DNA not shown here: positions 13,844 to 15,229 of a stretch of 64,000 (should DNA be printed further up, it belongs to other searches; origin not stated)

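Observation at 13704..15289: Low-GC insertion carrying a Fic-family gene with Arg in place of the catalytic His, splitting an ahcY-mtnA pair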

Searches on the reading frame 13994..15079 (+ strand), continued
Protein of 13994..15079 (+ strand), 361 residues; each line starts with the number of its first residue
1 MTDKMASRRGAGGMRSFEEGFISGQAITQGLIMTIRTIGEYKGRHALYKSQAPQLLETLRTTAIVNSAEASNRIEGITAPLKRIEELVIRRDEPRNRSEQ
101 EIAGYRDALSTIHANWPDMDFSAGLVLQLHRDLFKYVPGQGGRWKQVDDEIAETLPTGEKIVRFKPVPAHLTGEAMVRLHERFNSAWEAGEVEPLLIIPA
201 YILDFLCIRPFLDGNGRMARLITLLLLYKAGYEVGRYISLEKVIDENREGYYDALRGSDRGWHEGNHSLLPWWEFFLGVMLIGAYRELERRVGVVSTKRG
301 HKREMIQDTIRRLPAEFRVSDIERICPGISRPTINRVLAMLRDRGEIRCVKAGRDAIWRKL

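Call 51: get_annotated_region(hit=H16, flank=3000)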
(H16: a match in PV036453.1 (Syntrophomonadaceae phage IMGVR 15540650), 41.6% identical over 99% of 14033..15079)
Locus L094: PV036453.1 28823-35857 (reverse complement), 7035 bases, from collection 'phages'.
description: Syntrophomonadaceae phage IMGVR 15540650, complete genome.
organism: Syntrophomonadaceae phage IMGVR 15540650 (NCBI taxid 3403687)
taxonomy: Viruses; Duplodnaviria; Heunggongvirae; Uroviricota; Caudoviricetes; Ca. Heliusvirales
host: Syntrophomonadaceae; source: human feces; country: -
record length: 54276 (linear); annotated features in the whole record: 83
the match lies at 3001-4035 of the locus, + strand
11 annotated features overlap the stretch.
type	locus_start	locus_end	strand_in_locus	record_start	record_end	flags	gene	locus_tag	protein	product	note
CDS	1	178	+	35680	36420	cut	-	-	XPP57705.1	hypothetical protein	-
CDS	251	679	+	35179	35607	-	-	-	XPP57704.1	hypothetical protein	-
CDS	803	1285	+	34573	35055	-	-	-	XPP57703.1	terminase small subunit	-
CDS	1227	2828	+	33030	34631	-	-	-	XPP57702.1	terminase large subunit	-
CDS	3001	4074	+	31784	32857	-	-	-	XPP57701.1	hypothetical protein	-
CDS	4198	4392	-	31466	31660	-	-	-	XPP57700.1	hypothetical protein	-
CDS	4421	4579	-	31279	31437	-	-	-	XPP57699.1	hypothetical protein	-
CDS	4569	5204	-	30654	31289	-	-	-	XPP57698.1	hypothetical protein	-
CDS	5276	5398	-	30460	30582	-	-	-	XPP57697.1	hypothetical protein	-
CDS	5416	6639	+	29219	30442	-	-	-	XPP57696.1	portal protein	-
CDS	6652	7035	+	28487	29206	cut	-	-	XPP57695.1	head maturation protease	-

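Call 54: find_encoding_contigs(protein=P0002, flank=3000, max_places=2)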
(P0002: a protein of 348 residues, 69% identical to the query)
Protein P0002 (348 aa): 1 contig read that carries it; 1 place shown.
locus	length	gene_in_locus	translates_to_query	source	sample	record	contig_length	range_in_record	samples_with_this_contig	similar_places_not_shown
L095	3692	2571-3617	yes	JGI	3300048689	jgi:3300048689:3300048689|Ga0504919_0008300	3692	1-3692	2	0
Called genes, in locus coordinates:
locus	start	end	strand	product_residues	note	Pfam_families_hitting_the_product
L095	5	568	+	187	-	PF02036:SCP2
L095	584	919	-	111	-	PF00578:AhpC-TSA, PF08534:Redoxin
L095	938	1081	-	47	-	PF00578:AhpC-TSA (weak)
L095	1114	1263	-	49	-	-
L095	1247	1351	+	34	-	-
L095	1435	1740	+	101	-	PF18765:Polbeta, PF01909:NTP_transf_2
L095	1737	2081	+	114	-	PF01934:HepT-like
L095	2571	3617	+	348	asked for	PF02661:Fic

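Call 55: find_encoding_contigs(protein=P0009, flank=3000, max_places=2)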
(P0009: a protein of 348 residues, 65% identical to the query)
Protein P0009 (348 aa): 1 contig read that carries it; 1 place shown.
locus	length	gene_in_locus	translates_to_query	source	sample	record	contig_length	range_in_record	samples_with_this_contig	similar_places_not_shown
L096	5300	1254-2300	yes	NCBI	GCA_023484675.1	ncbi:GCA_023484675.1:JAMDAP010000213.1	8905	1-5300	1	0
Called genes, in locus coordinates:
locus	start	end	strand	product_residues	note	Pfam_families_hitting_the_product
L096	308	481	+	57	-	PF02416:TatA_B_E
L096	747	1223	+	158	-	PF04073:tRNA_edit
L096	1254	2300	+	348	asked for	PF02661:Fic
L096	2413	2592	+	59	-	-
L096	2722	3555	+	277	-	PF00291:PALP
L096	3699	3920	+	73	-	-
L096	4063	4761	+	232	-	PF12867:DinB_2 (weak)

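Call 56: find_encoding_contigs(protein=P0028, flank=3000, max_places=2)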
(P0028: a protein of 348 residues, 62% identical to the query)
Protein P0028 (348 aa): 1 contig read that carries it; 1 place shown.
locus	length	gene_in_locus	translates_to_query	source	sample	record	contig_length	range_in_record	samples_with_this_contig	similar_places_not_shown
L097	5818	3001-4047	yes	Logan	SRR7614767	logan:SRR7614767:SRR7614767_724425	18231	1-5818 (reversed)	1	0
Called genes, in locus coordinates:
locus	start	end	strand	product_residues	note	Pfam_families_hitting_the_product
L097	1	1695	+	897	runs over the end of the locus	PF04851:ResIII, PF00176:SNF2-rel_dom, PF00271:Helicase_C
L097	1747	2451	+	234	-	-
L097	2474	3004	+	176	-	PF08378:NERD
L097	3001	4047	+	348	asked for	PF02661:Fic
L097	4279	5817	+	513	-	?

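Call 57: find_encoding_contigs(protein=P0017, flank=3000, max_places=4)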
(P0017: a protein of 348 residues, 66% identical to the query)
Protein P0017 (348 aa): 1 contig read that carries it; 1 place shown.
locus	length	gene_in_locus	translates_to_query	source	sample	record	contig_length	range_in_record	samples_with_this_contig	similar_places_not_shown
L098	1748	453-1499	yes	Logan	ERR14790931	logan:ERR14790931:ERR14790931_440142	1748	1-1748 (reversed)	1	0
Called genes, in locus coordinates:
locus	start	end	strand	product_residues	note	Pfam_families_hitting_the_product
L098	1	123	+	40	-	?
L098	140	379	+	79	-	-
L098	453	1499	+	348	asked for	PF02661:Fic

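Call 66: predict_structure(alignment_id=A1)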
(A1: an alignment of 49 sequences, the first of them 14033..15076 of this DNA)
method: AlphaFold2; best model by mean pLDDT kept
length: 348 residues; sequences in the alignment: 49
mean_pLDDT: 90.2   pTM: 0.79
mean pLDDT of the five models: 90.2, 89.6, 86.7, 84.2, 79.5
residues with pLDDT >= 90: 232; 70-90: 105; 50-70: 8; < 50: 3
segments of 3 or more residues with pLDDT < 50: 284-286
pLDDT, mean of each block of 10 residues (from residue 1): 90 92 92 77 82 88 85 86 91 95 96 97 90 92 89 96 97 93 97 96 97 97 94 95 93 95 97 86 58 84 91 75 92 92 92
secondary structure, 60 per line:
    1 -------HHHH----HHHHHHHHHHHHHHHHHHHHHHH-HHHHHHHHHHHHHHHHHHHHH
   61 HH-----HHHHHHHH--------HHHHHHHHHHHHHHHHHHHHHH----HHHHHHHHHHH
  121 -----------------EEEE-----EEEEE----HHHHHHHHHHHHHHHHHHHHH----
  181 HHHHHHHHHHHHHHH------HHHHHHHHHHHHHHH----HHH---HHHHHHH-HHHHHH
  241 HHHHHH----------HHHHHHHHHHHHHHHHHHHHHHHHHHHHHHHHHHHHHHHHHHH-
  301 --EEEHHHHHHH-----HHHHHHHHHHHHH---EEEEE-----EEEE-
elements in order: H8-11 H16-38 H40-62 H68-75 H84-105 H110-120 E138-141 E147-151 H156-176 H181-195 H202-216 H227-233 H235-246 H257-299 E303-305 H306-312 H318-330 E334-338 E344-347

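Call 68: fold_search(model_id=the predicted structure, library=pdb)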
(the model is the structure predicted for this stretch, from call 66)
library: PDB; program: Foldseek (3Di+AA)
matches with E <= 10: 779; with E <= 0.001: 51
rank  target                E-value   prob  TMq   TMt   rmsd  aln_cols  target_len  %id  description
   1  8uqu_C                3.5e-20  1.00  0.71  0.97   1.1       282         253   45  Crystal Structure of N-terminal Domain of Fic Family Protein from Bordetella bronchiseptica (released 2024-10-30)
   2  8uqu_A                3.0e-19  1.00  0.69  0.97   1.0       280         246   44  Crystal Structure of N-terminal Domain of Fic Family Protein from Bordetella bronchiseptica (released 2024-10-30)
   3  8uqu_B                1.5e-18  1.00  0.69  0.96   1.1       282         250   44  Crystal Structure of N-terminal Domain of Fic Family Protein from Bordetella bronchiseptica (released 2024-10-30)
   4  4rgl                  1.8e-11  1.00  0.61  0.65   8.2       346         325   24  Crystal structure of a Fic family protein (Dde_2494) from Desulfovibrio desulfuricans G20 at 2.70 A resolution (released 2014-10-29)
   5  3zec_A                7.6e-11  1.00  0.62  0.59  11.8       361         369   17  Fic protein from SHEWANELLA ONEIDENSIS (E73G mutant) in complex with AMPPNP (released 2013-06-19)
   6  7cb8_A                1.1e-10  1.00  0.57  0.51  13.2       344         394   20  Structure of a FIC-domain protein from Mycobacterium marinum in complex with CDP (released 2021-08-18)
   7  3eqx_A                3.5e-10  1.00  0.62  0.59  11.4       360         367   18  CRYSTAL STRUCTURE OF A FIC FAMILY PROTEIN (SO_4266) FROM SHEWANELLA ONEIDENSIS AT 1.6 A RESOLUTION (released 2008-10-14)
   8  3eqx_B                5.1e-10  1.00  0.63  0.60  12.0       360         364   17  CRYSTAL STRUCTURE OF A FIC FAMILY PROTEIN (SO_4266) FROM SHEWANELLA ONEIDENSIS AT 1.6 A RESOLUTION (released 2008-10-14)
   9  3zcn_A                8.1e-10  1.00  0.62  0.59  11.9       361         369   17  Fic protein from SHEWANELLA ONEIDENSIS in complex with ATP (released 2013-06-19)
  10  3zec_B                1.1e-09  1.00  0.63  0.59  11.9       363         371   16  Fic protein from SHEWANELLA ONEIDENSIS (E73G mutant) in complex with AMPPNP (released 2013-06-19)
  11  8cil_A                1.9e-09  1.00  0.61  0.59  10.9       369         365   18  Crystal structure of Coxiella burnetii Fic protein 2 (released 2023-11-15)
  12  7xux_B                2.2e-09  1.00  0.55  0.53  11.0       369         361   22  Crystal structure of a FIC domain containnig protein (released 2022-12-21)
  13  7cb8_B                3.4e-09  1.00  0.57  0.51  13.1       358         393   18  Structure of a FIC-domain protein from Mycobacterium marinum in complex with CDP (released 2021-08-18)
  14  8cil_B                5.7e-09  1.00  0.58  0.57  10.8       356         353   16  Crystal structure of Coxiella burnetii Fic protein 2 (released 2023-11-15)
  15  3cuc_B                1.1e-08  1.00  0.58  0.74   3.9       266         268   20  CRYSTAL STRUCTURE OF A FIC DOMAIN CONTAINING SIGNALING PROTEIN (BT_2513) FROM BACTEROIDES THETAIOTAOMICRON VPI-5482 AT (released 2008-04-29)
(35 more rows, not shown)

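Call 75: search_protein_representatives(protein=window:14033-15076:+)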
Query: 348 residues. Proteins with E-value up to 0.001 (for the whole library): 6908; up to 1e-10: 2709; up to 1e-30: 586. The best 150 are listed.
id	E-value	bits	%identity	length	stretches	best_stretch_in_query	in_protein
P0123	6.4e-140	482.4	59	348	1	1-347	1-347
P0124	1.9e-124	431.6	56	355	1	3-348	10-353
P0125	6.0e-116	403.6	52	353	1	1-348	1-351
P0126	2.5e-113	395.0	51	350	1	3-347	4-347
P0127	8.4e-109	380.1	49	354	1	1-347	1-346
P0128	2.6e-105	368.6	48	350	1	1-347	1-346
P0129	8.3e-105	367.0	48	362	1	1-347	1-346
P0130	1.0e-104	366.6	50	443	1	13-345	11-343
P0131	8.2e-101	353.8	47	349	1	1-347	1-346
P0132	3.0e-99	348.7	50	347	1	21-348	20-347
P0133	5.0e-99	348.0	64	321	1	55-293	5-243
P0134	7.8e-97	340.7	50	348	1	19-346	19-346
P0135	9.0e-94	330.7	54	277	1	1-268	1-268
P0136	9.3e-94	330.6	46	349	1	14-347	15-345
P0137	3.1e-90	319.0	48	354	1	16-347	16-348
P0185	3.1e-64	233.5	37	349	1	1-344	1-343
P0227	5.2e-57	209.8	34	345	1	2-341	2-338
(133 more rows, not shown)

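Call 80: find_homologous_proteins(query=P0227, max_evalue=1e-20)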
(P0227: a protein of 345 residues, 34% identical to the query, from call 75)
Query P0227 (345 aa): 173 proteins with E <= 1e-20 among 8000 candidates; the best 120 are listed.
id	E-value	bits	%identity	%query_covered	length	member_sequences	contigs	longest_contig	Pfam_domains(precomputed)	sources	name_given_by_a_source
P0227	5.1e-224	760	100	100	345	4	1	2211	PF02661.24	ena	-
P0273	4.0e-207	705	90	100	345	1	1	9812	PF02661.24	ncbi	-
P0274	7.3e-193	658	86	100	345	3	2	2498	PF02661.24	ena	-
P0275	1.9e-153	529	70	100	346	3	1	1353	PF02661.24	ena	-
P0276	2.6e-140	485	73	87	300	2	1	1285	PF02661.24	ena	-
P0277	3.2e-122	426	69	79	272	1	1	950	PF02661.24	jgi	jgi:Fic family protein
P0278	7.8e-109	382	52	99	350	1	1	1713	PF02661.24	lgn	-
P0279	7.5e-107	375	51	99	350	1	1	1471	PF02661.24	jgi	jgi:Fic family protein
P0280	8.7e-107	375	50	99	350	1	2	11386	PF22168.3,PF02661.24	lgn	-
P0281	1.0e-105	372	50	99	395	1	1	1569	PF02661.24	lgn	-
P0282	2.1e-105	371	49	99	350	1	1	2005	PF02661.24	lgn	-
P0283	2.2e-105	371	49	99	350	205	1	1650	PF22168.3,PF02661.24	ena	-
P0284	2.6e-105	370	48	99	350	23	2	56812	PF22168.3,PF02661.24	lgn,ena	-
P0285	2.7e-105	370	49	99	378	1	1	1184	PF02661.24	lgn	-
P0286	3.7e-105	370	49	99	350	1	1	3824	PF02661.24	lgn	-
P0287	1.2e-104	368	50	99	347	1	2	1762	PF02661.24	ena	-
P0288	1.9e-104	367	48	99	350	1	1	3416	PF02661.24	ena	-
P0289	2.2e-104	367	50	99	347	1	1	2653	PF02661.24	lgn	-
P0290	2.4e-104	367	50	99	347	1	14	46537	PF02661.24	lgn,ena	-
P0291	5.1e-104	366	48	99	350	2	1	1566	PF02661.24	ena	-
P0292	6.9e-104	366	48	99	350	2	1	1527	PF02661.24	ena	-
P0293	7.0e-104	366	48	99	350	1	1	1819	PF02661.24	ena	-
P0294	2.5e-103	364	48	99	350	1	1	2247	PF02661.24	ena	-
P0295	5.1e-103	363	49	99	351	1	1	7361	PF22168.3,PF02661.24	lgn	-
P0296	7.9e-102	359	49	99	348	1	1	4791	PF02661.24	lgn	-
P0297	1.3e-101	358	49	99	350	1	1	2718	PF02661.24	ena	-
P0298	2.6e-100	354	47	99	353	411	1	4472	PF22168.3,PF02661.24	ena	-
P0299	9.0e-99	349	47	99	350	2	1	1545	PF02661.24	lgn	-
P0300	2.5e-97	344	46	100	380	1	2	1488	PF02661.24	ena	-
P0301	2.6e-97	344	48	99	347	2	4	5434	PF02661.24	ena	-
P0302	3.6e-96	340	47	99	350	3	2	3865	PF22168.3,PF02661.24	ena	-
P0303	9.5e-96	339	47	99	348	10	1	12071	PF02661.24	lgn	-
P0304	5.6e-94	333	47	99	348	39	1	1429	PF02661.24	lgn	-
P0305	2.1e-92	328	45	99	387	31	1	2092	PF13784.12,PF02661.24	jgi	jgi:Fic family protein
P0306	3.9e-92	327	46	99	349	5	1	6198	PF13784.12,PF02661.24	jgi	jgi:Fic family protein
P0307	1.1e-91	326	47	100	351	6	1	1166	PF02661.24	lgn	-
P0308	4.0e-89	317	44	99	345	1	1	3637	PF13784.12,PF02661.24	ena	-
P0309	6.2e-89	317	45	99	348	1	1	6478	PF02661.24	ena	-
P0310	9.9e-89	316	46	99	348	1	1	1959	PF02661.24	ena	-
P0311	6.8e-88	313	44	99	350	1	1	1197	PF02661.24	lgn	-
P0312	3.0e-87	311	44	99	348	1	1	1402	PF13784.12,PF02661.24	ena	-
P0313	3.0e-87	311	44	99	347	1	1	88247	PF13784.12,PF02661.24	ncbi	-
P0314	3.4e-87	311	43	99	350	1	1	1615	PF22168.3,PF02661.24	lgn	-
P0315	1.3e-86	309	45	99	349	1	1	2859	PF02661.24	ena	-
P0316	2.2e-86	308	44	99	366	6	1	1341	PF02661.24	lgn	-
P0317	3.7e-85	304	44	99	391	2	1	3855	PF02661.24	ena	-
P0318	1.0e-84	303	43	99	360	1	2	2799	PF02661.24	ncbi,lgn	-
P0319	5.4e-83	297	44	99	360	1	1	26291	PF02661.24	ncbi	-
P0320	9.8e-83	296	42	100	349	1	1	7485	PF02661.24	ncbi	-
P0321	1.2e-82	296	42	99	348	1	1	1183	PF02661.24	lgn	-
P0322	2.4e-82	295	44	99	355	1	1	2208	PF02661.24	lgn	-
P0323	5.7e-82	294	44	99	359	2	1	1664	PF02661.24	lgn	-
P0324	6.0e-82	294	42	100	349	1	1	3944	PF02661.24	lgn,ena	-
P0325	6.2e-82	294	42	100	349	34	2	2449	PF02661.24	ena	-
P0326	6.5e-82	293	43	99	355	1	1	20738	PF02661.24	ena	-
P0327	9.5e-82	293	42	100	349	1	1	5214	PF02661.24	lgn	-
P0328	9.6e-82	293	41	99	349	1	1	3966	PF02661.24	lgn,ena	-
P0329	1.2e-81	293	42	99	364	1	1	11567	PF02661.24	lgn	-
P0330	1.2e-81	293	42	100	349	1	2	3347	PF02661.24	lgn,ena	-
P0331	1.3e-81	292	43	100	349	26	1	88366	PF02661.24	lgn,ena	-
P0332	1.4e-81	292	44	99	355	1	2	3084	PF13784.12,PF02661.24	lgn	-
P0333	1.6e-81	292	43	99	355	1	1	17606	PF02661.24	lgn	-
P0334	1.6e-81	292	43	99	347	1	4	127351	PF02661.24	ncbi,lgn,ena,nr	ncbi:MAG: Fic family protein [Clostridia bacterium]|nr:Fic family protein [Clostridia bacterium]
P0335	2.3e-81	292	42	100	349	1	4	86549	PF02661.24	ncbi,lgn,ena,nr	ncbi:MAG: Fic family protein [Clostridia bacterium]|nr:Fic family protein [Clostridia bacterium]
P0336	2.4e-81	292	42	100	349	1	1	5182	PF02661.24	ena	-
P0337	2.8e-81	291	43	99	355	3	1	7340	PF13784.12,PF02661.24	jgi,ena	-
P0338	3.3e-81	291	42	100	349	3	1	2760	PF02661.24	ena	-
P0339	4.0e-81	291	41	99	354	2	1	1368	PF02661.24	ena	-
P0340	4.8e-81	291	43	99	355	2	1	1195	PF02661.24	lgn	-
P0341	6.5e-81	290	44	99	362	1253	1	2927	PF02661.24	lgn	-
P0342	7.0e-81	290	42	99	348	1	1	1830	PF22168.3,PF02661.24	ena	-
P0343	7.9e-81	290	40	100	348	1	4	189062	PF02661.24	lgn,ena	-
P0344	1.1e-80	289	42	100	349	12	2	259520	PF02661.24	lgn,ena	-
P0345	1.8e-80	289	41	99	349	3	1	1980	PF02661.24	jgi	-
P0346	1.9e-80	289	41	100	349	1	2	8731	PF02661.24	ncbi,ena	-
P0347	2.4e-80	288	42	100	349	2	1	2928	PF02661.24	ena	-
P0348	2.8e-80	288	41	99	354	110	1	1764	PF02661.24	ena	-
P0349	3.9e-80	288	41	99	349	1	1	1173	PF02661.24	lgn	-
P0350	4.3e-80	287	42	100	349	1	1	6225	PF02661.24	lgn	-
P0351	4.6e-80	287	41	100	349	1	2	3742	PF02661.24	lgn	-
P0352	5.1e-80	287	42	100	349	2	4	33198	PF02661.24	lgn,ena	-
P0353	6.5e-80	287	42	100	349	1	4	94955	PF02661.24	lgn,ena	-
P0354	6.7e-80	287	41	100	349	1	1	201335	PF02661.24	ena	-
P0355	9.0e-80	286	40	100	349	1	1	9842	PF02661.24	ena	-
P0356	9.3e-80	286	42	99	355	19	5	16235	PF02661.24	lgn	-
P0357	9.9e-80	286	40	99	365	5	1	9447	PF02661.24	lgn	-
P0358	1.0e-79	286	44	99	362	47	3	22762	PF02661.24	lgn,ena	-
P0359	1.0e-79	286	41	99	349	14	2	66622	PF02661.24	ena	-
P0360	1.4e-79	286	42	99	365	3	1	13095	PF02661.24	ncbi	-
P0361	3.5e-79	284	42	99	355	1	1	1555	PF02661.24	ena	-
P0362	3.6e-79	284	41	100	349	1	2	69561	PF02661.24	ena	-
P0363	5.0e-79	284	42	100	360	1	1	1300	PF02661.24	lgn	-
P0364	5.0e-79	284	41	99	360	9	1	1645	PF02661.24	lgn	-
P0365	6.3e-79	284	42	99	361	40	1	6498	PF02661.24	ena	-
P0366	7.4e-79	283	43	99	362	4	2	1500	PF02661.24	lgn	-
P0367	1.3e-77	279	41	99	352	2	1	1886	PF13784.12,PF02661.24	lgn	-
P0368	1.8e-77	279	40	99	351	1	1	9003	PF02661.24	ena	-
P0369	2.4e-77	278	40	100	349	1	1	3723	PF02661.24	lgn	-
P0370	8.7e-74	267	40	99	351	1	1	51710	PF02661.24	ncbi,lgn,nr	ncbi:MAG: Fic family protein [Phascolarctobacterium sp.]|nr:Fic family protein [Phascolarctobacteriu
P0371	7.1e-71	257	38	99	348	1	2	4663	PF02661.24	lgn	-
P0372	4.0e-70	255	37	99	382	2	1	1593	PF02661.24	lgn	-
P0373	7.1e-70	254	37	99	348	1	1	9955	PF02661.24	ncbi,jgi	jgi:Fic family protein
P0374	7.7e-70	254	39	100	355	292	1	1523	PF02661.24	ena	-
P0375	2.6e-69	252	37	99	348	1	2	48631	PF02661.24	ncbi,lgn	-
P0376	4.8e-69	251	37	99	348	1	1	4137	PF02661.24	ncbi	-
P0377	7.0e-69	251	37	99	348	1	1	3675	PF02661.24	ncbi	-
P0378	8.7e-69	250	37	99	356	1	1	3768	PF02661.24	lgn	-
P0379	1.7e-68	249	37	99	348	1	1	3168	PF02661.24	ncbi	-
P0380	1.8e-68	249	37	99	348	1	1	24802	PF02661.24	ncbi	-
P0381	2.5e-68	249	37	99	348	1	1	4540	PF02661.24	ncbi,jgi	jgi:Fic family protein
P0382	2.9e-68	249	37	99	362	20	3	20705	PF02661.24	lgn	-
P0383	3.1e-68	249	37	99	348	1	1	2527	PF02661.24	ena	-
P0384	3.3e-68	248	37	99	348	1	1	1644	PF02661.24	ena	-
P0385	5.0e-68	248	38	99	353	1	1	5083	PF22168.3,PF02661.24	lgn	-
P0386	5.8e-68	248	36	99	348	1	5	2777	PF02661.24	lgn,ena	-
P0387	1.1e-67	247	36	99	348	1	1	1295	PF02661.24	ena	-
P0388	3.4e-67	245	36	99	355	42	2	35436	PF02661.24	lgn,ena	-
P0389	7.7e-67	244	37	100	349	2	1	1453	PF02661.24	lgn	-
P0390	1.1e-66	243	37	100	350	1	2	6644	PF02661.24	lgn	-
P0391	2.8e-66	242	37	100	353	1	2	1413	PF02661.24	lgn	-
